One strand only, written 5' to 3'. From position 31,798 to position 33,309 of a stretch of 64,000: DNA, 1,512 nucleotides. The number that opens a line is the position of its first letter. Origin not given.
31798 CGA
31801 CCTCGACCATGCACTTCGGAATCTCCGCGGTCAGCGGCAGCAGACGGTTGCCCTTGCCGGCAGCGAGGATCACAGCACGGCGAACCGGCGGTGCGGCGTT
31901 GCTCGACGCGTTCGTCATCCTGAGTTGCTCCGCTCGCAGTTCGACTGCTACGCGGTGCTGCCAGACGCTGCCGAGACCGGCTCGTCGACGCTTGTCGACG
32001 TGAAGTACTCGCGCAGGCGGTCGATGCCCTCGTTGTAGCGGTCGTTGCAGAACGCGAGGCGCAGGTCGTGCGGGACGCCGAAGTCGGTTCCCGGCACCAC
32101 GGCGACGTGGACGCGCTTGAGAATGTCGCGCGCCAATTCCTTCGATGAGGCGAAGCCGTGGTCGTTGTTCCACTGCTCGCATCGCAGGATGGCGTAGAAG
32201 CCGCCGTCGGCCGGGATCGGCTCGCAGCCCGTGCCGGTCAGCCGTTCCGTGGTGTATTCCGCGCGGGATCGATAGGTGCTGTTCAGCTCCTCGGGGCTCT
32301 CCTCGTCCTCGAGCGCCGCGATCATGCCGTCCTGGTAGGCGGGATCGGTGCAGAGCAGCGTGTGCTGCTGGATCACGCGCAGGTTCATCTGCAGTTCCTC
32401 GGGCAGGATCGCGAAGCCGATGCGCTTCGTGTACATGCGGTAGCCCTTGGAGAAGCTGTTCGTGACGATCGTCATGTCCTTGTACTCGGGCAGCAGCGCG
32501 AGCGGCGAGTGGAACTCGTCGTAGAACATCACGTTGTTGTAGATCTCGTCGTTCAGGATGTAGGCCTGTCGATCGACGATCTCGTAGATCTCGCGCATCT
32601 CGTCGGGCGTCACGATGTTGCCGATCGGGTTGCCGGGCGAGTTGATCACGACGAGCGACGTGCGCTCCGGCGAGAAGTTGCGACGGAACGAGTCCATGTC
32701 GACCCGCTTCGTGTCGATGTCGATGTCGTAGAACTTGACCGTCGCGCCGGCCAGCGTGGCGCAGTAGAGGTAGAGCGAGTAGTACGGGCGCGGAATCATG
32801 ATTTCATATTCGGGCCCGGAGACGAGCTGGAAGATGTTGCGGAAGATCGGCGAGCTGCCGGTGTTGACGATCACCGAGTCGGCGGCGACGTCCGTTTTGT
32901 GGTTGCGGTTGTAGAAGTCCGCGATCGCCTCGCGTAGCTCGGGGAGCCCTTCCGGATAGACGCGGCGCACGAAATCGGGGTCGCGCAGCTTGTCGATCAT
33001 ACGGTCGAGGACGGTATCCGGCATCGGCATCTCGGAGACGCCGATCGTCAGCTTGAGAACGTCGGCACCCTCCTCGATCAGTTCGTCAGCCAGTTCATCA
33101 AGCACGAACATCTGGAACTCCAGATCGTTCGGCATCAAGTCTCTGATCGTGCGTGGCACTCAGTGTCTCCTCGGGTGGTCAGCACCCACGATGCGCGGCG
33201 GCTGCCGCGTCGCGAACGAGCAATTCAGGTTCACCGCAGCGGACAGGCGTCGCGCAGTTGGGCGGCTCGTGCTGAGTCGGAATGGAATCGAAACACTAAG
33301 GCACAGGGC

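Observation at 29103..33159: Stand-alone three-gene LicD cassette with an FrbH-like nucleotidyltransferase-PLP fusion: candidate pathway for a CMP-activated amino-alkyl phosph(on)ate head group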

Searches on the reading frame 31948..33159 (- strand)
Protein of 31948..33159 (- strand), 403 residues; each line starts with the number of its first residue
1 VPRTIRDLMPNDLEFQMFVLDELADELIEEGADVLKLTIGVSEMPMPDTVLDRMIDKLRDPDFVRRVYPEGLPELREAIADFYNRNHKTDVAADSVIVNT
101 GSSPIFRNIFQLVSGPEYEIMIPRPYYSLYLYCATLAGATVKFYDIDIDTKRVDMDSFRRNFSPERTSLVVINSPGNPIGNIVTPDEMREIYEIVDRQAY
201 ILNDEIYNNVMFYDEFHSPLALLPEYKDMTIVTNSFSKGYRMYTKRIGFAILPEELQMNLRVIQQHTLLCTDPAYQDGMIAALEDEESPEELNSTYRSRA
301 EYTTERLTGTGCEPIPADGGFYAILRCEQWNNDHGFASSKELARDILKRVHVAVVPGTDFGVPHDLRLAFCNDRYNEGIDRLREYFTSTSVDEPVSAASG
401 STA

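Call 3: search_protein_families(library=pfam, proteins=[window:31948-33159:-], max_evalue=0.01)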
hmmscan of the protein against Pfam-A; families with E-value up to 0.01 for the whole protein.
window:31948-33159:- (403 aa): 1 family
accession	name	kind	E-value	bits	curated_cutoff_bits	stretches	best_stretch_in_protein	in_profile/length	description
PF00155.27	Aminotran_1_2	-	3.9e-52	178.1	19.7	1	33-373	2-351/361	Aminotransferase class I and II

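Call 4: search_protein_families(library=ncbifam, proteins=[window:31948-33159:-], max_evalue=0.01)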
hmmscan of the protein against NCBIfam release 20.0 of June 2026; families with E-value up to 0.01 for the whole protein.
window:31948-33159:- (403 aa): 69 families (the best 25 are shown)
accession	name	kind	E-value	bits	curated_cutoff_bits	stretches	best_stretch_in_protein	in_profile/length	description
NF041091.1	asp_aminotase_Arch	equivalog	1.7e-55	188.4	550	1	19-386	14-375/376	aspartate aminotransferase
NF041364.1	GntC_guanitoxin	equivalog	3.3e-52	177.6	415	1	37-383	3-354/356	guanitoxin biosynthesis PLP-dependent (S)-gamma-hydroxy-L-arginine cyclodehydratase GntC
NF005817.0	PRK07683.1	equivalog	3e-49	167.8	575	1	26-388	22-383/387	aminotransferase A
NF005601.0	PRK07337.1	equivalog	8.1e-47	160.1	496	1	15-386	18-392/394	pyridoxal phosphate-dependent aminotransferase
NF004770.0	PRK06108.1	subfamily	4.4e-43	147.6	422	1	32-388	36-394/396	pyridoxal phosphate-dependent aminotransferase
NF004975.0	PRK06348.1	equivalog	2.2e-41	142.1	549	1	26-372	23-367/384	pyridoxal phosphate-dependent aminotransferase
NF006514.0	PRK08960.1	equivalog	5.3e-41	140.7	554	1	15-387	15-386/388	pyridoxal phosphate-dependent aminotransferase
NF006569.0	PRK09082.1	subfamily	2e-40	139.1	420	1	33-360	31-355/386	methionine aminotransferase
NF005305.0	PRK06836.1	equivalog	1.8e-39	136.1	376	1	33-374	35-377/396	pyridoxal phosphate-dependent aminotransferase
NF004621.0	PRK05957.1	equivalog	5.6e-39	134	498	1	25-384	20-381/389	pyridoxal phosphate-dependent aminotransferase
NF006230.0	PRK08363.1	equivalog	6.6e-39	133.8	534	1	21-368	19-372/398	alanine aminotransferase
NF005816.0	PRK07682.1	equivalog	3.5e-38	131.2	620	1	63-364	59-357/390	aminotransferase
NF006756.0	PRK09276.1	subfamily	6.4e-38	130.7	507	1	19-384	18-384/387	LL-diaminopimelate aminotransferase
NF005855.0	PRK07777.1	equivalog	1.4e-37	129.9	553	1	40-385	36-387/391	pyridoxal phosphate-dependent aminotransferase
NF004769.0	PRK06107.1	equivalog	9.5e-37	126.7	617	1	24-377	25-389/402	aspartate transaminase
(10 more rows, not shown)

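Call 32: search_solved_structures(query=window:31948-33159:-, max_evalue=1e-20)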
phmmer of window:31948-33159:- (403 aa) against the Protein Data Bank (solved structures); distinct sequences matched with E-value up to 1e-20: 29.
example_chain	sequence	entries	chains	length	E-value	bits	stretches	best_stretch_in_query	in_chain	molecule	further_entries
1o4s_A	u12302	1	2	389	4e-43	151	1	18-388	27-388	Aspartate aminotransferase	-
8wkj_A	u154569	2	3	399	1.1e-41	146.3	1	25-384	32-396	Aminotransferase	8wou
1j32_A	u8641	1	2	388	1.1e-38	136.4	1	18-385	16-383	aspartate aminotransferase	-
1gc3_A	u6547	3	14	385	3.1e-38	134.9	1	22-376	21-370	ASPARTATE AMINOTRANSFERASE | PROTEIN (ASPARTATE AMINOTRANSFERASE)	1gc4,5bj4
1b5p_A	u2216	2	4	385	3.6e-38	134.7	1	23-376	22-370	PROTEIN (ASPARTATE AMINOTRANSFERASE) | ASPARTATE AMINOTRANSFERASE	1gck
5bj3_A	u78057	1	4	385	3.7e-38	134.7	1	23-376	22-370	PROTEIN (ASPARTATE AMINOTRANSFERASE)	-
1b5o_A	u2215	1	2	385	4.9e-38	134.3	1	23-376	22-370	PROTEIN (ASPARTATE AMINOTRANSFERASE)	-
1bkg_A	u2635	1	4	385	1.8e-37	132.4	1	23-376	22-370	ASPARTATE AMINOTRANSFERASE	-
1bjw_A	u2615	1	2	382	1.8e-37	132.4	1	23-376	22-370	ASPARTATE AMINOTRANSFERASE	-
2z61_A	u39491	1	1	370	1e-33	120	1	14-386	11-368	Probable aspartate aminotransferase 2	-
5wmi_A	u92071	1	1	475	1e-32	116.8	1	16-372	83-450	Bifunctional aspartate aminotransferase and glutamate/aspartate-prephenate aminotransferas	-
5wmh_A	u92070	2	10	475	1.5e-32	116.2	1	17-372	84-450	Bifunctional aspartate aminotransferase and glutamate/aspartate-prephenate aminotransferas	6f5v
5wmk_A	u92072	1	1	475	1.8e-32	115.9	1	16-372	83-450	Bifunctional aspartate aminotransferase and glutamate/aspartate-prephenate aminotransferas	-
1gd9_A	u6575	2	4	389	7.3e-32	113.9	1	32-383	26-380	ASPARTATE AMINOTRANSFERASE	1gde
5wml_A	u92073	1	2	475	1e-31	113.4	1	17-372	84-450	Bifunctional aspartate aminotransferase and glutamate/aspartate-prephenate aminotransferas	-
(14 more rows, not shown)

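Call 33: find_homologous_proteins(query=window:31948-33159:-, max_evalue=1e-20)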
Query window:31948-33159:- (403 aa): 1641 proteins with E <= 1e-20 among 8000 candidates; the best 120 are listed.
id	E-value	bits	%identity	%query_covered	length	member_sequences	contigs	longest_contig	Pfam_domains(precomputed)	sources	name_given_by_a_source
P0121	1.9e-260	881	96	100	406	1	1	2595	PF00155.28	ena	-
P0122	2.4e-260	881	96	100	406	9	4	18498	PF00155.28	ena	-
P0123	3.0e-245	831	92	97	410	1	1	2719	PF00155.28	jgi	-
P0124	2.8e-241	818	87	100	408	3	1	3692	PF00155.28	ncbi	-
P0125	6.0e-239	811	86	100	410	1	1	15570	PF00155.28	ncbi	-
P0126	1.3e-238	810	86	100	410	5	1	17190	PF00155.28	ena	-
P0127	1.8e-236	802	87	98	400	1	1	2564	PF00155.28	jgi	jgi:aspartate aminotransferase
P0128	8.1e-235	797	85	100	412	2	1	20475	PF00155.28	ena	-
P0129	1.4e-233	793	86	99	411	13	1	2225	PF00155.28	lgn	-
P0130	1.4e-233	793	86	98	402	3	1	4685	PF00155.28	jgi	jgi:aspartate aminotransferase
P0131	3.2e-233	792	85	100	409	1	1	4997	PF00155.28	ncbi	-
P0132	3.6e-233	792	83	100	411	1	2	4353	PF00155.28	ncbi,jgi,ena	-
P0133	8.3e-232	787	86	99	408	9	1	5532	PF00155.28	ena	-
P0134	9.5e-232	787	85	100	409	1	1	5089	PF00155.28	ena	-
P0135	6.1e-231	784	87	97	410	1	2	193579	PF00155.28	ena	-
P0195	1.0e-220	751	82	97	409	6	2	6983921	PF00155.28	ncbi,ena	-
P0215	1.1e-218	744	80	100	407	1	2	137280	PF00155.28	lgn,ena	-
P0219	2.5e-218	743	80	100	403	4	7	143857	PF00155.28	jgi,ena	jgi:aspartate/methionine/tyrosine aminotransferase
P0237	4.5e-217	739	79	100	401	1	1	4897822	PF00155.28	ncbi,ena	-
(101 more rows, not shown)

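Call 40: search_solved_structures(query=window:31948-33159:-, max_evalue=1e-37, show_alignments=4)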
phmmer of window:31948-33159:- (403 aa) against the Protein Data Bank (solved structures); distinct sequences matched with E-value up to 1e-37: 7.
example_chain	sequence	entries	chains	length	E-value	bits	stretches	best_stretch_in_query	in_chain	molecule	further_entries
1o4s_A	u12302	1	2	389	4e-43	151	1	18-388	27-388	Aspartate aminotransferase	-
8wkj_A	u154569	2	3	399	1.1e-41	146.3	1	25-384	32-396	Aminotransferase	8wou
1j32_A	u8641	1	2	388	1.1e-38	136.4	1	18-385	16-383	aspartate aminotransferase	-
1gc3_A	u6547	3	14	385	3.1e-38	134.9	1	22-376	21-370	ASPARTATE AMINOTRANSFERASE | PROTEIN (ASPARTATE AMINOTRANSFERASE)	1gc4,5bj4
1b5p_A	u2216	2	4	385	3.6e-38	134.7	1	23-376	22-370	PROTEIN (ASPARTATE AMINOTRANSFERASE) | ASPARTATE AMINOTRANSFERASE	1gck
5bj3_A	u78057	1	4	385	3.7e-38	134.7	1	23-376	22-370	PROTEIN (ASPARTATE AMINOTRANSFERASE)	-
1b5o_A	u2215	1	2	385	4.9e-38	134.3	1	23-376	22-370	PROTEIN (ASPARTATE AMINOTRANSFERASE)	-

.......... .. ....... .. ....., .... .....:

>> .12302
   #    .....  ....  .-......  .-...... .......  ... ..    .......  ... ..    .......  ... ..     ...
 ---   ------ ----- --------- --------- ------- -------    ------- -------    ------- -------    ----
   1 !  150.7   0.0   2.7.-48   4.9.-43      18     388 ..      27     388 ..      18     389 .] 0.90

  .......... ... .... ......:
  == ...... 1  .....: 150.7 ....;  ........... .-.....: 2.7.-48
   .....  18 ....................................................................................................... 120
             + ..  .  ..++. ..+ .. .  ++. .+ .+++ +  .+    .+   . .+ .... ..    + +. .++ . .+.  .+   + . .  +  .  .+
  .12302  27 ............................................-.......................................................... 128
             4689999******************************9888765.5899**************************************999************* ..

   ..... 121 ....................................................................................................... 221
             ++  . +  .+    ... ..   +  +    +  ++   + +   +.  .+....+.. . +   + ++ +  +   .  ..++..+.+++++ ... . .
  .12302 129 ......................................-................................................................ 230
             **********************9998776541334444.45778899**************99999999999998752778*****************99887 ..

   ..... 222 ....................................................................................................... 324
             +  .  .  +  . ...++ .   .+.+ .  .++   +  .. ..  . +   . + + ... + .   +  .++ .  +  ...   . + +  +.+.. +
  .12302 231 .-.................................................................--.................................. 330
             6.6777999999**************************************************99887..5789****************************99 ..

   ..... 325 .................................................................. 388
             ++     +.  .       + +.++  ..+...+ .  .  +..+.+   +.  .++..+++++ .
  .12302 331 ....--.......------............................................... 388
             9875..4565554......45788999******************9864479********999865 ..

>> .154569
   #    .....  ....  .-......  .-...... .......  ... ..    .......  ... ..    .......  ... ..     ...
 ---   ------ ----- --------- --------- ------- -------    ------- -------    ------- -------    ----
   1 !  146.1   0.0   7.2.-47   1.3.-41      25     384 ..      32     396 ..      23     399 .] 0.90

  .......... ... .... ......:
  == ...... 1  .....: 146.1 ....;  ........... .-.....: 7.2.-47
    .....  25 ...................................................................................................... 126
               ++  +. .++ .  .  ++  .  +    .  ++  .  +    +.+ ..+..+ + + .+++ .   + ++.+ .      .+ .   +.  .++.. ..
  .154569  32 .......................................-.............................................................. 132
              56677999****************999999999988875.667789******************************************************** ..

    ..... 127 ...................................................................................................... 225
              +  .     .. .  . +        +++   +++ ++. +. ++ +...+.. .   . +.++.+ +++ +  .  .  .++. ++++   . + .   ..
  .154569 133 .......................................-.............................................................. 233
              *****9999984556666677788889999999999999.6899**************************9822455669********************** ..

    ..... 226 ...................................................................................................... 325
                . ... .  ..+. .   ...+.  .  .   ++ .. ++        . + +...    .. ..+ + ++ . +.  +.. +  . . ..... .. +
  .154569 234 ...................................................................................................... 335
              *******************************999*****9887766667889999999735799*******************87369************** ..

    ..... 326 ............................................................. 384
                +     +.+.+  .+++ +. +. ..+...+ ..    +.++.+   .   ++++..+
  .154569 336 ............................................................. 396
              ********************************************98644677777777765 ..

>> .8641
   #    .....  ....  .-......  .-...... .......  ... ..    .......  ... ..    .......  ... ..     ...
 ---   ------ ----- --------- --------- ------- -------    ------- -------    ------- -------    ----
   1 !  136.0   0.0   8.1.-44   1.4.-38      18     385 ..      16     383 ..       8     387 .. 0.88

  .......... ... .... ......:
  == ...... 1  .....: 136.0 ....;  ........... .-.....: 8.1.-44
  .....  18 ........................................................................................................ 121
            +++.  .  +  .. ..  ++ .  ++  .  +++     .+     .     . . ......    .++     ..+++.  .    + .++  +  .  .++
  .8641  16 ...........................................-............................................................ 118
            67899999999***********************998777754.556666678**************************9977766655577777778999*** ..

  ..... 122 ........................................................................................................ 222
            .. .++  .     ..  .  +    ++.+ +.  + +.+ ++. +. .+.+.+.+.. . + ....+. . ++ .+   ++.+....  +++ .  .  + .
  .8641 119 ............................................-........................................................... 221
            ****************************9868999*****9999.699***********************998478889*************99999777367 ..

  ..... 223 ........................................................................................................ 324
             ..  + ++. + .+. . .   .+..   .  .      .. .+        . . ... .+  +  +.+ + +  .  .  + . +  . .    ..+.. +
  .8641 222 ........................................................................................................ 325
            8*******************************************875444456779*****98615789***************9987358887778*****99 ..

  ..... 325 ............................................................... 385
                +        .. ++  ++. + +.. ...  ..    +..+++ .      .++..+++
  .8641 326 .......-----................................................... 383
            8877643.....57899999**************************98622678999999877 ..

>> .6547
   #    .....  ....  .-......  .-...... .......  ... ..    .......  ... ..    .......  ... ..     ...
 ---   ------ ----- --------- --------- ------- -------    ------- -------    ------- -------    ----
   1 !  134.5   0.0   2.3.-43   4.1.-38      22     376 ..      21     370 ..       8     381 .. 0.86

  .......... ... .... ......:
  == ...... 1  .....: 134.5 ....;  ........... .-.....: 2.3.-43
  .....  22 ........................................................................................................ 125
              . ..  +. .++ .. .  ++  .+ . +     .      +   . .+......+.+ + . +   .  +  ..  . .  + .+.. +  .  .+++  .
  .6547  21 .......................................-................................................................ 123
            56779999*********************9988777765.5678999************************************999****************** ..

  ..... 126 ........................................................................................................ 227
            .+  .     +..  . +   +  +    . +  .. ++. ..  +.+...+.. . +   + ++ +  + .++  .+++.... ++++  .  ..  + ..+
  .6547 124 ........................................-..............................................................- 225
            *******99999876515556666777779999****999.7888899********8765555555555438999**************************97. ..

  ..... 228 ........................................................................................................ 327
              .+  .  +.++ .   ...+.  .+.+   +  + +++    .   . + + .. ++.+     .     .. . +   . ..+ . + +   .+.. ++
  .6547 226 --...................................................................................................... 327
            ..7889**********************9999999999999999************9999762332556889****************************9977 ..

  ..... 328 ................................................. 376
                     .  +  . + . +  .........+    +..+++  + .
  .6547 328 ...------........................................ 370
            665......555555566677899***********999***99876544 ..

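Call 93: find_encoding_contigs(protein=P0195, flank=10000, max_places=1)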
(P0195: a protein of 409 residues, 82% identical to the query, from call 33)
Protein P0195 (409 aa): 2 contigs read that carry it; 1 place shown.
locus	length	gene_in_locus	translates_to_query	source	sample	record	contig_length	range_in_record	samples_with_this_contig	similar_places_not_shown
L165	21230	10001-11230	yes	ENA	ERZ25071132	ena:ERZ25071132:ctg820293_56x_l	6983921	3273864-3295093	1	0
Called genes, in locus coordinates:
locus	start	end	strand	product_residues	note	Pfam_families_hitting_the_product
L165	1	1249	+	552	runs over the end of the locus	PF02463:SMC_N (faint), PF13476:AAA_23 (faint), PF00005:ABC_tran, PF13191:AAA_16 (faint), PF13521:AAA_28 (faint), PF12848:ABC_tran_Xtn, PF00005:ABC_tran, PF13304:AAA_21 (weak), +2 more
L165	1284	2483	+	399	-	-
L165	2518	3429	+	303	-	PF12706:Lactamase_B_2 (weak), PF00753:Lactamase_B (weak)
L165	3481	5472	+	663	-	PF26549:Tricorn_N (faint), PF07676:PD40 (faint), PF20434:BD-FAE, PF00326:Peptidase_S9, PF01738:DLH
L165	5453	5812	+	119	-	PF04075:F420H2_quin_red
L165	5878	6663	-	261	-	PF00459:Inositol_P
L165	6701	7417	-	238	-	PF03372:Exo_endo_phos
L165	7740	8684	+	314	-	PF08450:SGL (faint), PF24684:Vgb_lyase (faint), PF25021:TEN_NHL (faint), PF01436:NHL (faint)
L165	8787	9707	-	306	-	PF00296:Bac_luciferase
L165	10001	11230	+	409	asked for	PF00155:Aminotran_1_2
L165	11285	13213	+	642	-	PF00483:NTP_transferase, PF01128:IspD (weak), PF12804:NTP_transf_3, PF00155:Aminotran_1_2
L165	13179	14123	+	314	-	PF04991:LicD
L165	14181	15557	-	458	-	PF01425:Amidase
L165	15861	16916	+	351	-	PF00296:Bac_luciferase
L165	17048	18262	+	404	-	PF02515:CoA_transf_3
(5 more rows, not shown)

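Call 94: find_encoding_contigs(protein=P0237, flank=10000, max_places=1)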
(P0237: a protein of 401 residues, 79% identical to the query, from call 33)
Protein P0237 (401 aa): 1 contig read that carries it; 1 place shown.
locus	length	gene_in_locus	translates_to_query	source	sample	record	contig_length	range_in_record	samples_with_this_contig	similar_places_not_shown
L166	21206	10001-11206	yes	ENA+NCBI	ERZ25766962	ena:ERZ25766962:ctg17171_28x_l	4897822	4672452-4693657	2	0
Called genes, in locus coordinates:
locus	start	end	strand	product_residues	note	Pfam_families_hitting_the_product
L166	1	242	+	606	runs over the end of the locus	PF00211:Guanylate_cyc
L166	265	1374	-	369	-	PF01594:AI-2E_transport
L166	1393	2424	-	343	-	PF11168:DUF2955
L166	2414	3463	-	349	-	PF25917:BSH_RND, PF25885:HH_EMRA (weak), PF25963:Beta-barrel_AAEA (weak)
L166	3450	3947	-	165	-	PF07885:Ion_trans_2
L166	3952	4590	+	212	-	-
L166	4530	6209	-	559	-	PF12729:4HB_MCP_1, PF00672:HAMP, PF00015:MCPsignal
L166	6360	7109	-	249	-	PF12849:PBP_like_2, PF12727:PBP_like (weak)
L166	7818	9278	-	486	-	PF07364:DUF1485, PF07171:MlrC_C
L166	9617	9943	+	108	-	-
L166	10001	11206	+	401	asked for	PF00155:Aminotran_1_2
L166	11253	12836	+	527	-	PF00884:Sulfatase, PF01663:Phosphodiest (faint), PF16347:SGSH_C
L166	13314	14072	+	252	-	PF00561:Abhydrolase_1, PF12697:Abhydrolase_6 (weak)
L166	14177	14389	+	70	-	PF07311:Dodecin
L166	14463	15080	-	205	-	-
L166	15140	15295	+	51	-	-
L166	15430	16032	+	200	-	PF02798:GST_N, PF13417:GST_N_3, PF13409:GST_N_2, PF13410:GST_C_2 (faint)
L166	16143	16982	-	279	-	PF02311:AraC_binding (weak), PF07883:Cupin_2, PF00165:HTH_AraC (faint), PF12833:HTH_18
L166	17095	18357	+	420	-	PF07690:MFS_1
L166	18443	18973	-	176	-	PF04366:Ysc84 (weak)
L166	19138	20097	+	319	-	PF00701:DHDPS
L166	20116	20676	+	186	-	PF06052:3-HAO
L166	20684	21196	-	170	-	PF13577:SnoaL_4, PF00866:Ring_hydroxyl_B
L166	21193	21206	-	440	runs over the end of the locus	PF00355:Rieske, PF00848:Ring_hydroxyl_A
